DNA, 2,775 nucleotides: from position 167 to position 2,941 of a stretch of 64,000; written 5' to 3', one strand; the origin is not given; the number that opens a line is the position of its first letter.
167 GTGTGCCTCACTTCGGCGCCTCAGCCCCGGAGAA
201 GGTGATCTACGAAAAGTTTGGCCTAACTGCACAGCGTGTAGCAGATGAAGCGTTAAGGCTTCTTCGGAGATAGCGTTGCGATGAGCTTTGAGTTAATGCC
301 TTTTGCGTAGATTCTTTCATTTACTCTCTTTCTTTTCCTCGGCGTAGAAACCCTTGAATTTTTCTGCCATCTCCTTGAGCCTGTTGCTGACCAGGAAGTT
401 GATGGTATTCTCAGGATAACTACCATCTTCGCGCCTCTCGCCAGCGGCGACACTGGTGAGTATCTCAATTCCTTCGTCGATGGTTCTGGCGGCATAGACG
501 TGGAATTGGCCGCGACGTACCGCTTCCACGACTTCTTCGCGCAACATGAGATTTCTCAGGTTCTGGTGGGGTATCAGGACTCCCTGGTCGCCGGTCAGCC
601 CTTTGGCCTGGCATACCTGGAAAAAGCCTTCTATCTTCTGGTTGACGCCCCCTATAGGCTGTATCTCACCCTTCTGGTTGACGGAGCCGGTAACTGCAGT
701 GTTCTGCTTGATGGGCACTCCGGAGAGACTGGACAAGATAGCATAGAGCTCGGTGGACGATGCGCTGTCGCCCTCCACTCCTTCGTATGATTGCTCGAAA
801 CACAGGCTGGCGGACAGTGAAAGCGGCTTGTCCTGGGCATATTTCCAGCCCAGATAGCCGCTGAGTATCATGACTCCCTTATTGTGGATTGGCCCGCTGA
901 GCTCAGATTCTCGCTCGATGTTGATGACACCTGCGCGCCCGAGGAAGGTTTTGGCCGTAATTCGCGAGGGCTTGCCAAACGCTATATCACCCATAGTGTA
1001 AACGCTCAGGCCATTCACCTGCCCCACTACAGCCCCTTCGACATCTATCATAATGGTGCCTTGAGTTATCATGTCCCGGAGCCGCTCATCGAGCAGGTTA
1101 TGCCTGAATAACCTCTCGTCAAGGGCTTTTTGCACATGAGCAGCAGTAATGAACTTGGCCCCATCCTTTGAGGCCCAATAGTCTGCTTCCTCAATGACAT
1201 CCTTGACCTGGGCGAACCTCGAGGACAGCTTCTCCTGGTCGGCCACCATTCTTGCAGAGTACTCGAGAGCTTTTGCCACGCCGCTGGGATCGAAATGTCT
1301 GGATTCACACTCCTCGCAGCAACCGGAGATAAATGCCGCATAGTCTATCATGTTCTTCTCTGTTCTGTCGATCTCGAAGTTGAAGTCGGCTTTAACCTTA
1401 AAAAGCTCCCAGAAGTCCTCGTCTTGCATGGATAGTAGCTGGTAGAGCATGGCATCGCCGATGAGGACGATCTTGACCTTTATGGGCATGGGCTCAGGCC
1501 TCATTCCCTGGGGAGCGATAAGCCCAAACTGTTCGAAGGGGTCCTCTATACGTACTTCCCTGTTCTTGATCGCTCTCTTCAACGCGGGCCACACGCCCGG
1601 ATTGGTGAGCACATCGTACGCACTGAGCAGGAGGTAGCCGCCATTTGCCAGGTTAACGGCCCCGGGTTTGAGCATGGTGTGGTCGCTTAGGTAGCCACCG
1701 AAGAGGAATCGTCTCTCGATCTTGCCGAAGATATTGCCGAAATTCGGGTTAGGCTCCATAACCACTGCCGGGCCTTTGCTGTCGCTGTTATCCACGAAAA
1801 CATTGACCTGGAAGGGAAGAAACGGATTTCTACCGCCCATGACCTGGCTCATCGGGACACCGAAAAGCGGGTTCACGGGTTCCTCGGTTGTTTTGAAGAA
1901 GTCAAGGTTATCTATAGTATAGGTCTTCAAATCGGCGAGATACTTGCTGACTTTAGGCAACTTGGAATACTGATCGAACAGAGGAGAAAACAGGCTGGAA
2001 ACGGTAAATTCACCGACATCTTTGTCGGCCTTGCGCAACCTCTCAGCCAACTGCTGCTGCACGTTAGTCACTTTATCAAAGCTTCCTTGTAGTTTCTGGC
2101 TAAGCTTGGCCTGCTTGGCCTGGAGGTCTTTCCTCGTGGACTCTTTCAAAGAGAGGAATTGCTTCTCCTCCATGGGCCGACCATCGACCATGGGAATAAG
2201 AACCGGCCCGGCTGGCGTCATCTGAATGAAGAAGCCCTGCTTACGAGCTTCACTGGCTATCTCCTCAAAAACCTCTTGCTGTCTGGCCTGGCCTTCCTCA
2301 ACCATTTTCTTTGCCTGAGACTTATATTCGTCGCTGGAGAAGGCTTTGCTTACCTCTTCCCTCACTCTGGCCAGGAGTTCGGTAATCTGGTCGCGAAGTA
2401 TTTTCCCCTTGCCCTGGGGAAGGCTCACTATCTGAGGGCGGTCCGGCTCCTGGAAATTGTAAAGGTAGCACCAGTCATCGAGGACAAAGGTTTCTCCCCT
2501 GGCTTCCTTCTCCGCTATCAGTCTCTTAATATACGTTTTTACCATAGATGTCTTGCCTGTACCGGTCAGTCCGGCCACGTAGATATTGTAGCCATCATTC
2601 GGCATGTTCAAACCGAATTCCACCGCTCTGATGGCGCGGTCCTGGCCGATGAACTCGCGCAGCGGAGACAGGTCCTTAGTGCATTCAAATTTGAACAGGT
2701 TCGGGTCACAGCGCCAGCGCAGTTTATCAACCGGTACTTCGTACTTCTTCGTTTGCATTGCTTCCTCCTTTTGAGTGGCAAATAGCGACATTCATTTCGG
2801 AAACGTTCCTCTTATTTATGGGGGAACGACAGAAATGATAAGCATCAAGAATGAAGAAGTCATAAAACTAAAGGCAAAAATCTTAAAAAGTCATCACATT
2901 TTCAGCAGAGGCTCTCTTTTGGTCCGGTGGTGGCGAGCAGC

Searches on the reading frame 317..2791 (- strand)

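Call 38: search_protein_families(library=pfam, proteins=[window:317-2791:-], max_evalue=0.001)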
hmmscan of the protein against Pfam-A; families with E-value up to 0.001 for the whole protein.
window:317-2791:- (824 aa): 5 families
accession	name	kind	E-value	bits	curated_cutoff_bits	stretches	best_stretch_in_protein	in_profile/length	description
PF13654.12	AAA_32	-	1e-44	152.2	21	1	340-471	2-133/133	LonB-like, AAA domain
PF20436.4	LonB_AAA-LID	-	5.6e-25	87.6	22.4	1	499-563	1-65/65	Archaeal LonB, AAA+ ATPase LID domain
PF20437.3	LonC_helical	-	2.6e-13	50.1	24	1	106-139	1-34/34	Lon-like LonC helical domain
PF05362.19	Lon_C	-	1.9e-08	34.6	21.1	1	673-776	108-200/205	Lon protease (S16) C-terminal proteolytic domain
PF13191.12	AAA_16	-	4.1e-05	24.6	32.6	1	46-186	1-132/167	AAA ATPase domain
